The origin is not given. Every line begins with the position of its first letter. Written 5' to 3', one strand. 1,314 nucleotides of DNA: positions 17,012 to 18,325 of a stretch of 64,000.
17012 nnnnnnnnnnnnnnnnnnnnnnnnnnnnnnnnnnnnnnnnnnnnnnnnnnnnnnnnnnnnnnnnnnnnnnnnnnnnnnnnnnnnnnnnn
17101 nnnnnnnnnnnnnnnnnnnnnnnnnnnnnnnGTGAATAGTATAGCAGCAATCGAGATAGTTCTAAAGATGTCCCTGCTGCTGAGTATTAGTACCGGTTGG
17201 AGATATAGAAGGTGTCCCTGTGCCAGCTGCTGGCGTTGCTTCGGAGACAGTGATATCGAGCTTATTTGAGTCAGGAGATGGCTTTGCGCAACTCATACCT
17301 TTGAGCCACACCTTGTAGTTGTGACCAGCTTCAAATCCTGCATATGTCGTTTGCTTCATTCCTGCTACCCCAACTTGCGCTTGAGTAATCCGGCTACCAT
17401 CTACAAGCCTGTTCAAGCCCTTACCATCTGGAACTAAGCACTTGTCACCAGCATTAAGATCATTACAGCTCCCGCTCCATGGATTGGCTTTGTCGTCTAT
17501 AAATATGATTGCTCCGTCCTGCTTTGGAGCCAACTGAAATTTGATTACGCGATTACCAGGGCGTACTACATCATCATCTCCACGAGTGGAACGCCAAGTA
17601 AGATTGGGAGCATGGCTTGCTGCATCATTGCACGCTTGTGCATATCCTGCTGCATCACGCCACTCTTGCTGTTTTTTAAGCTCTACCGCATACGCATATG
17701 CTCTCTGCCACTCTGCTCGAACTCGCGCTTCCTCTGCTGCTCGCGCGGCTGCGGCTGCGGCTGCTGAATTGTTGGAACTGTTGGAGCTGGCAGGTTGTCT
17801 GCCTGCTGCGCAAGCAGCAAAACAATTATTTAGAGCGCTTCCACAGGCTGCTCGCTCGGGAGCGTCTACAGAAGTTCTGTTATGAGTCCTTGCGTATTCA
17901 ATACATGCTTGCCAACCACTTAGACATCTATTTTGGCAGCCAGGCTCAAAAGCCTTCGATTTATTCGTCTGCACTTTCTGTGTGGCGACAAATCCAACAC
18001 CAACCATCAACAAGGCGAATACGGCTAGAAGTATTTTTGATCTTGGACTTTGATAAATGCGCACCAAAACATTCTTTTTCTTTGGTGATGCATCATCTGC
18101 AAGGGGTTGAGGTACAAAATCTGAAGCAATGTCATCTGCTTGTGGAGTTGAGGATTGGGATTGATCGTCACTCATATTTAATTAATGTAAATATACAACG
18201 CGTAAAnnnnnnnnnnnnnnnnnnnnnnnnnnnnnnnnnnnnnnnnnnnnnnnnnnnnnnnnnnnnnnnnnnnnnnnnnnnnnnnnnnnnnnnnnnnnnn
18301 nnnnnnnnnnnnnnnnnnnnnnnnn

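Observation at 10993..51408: Shared proline-rich N-termini, four starting MP[ED]xP, on about ten signal-less proteins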

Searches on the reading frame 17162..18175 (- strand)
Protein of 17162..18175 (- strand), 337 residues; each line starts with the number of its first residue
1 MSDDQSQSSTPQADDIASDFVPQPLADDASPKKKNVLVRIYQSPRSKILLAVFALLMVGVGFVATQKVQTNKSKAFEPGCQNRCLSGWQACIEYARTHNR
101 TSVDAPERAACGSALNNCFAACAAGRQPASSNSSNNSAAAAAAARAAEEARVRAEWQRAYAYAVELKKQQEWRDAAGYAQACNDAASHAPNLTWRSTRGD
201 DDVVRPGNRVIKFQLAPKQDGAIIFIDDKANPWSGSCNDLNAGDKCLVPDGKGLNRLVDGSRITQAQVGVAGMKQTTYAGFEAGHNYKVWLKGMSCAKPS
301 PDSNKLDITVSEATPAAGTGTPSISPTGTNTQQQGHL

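Call 43: search_protein_families(library=pfam, proteins=[window:17162-18175:-], max_evalue=0.001)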
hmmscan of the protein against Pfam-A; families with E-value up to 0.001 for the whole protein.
window:17162-18175:- (337 aa): 0 families
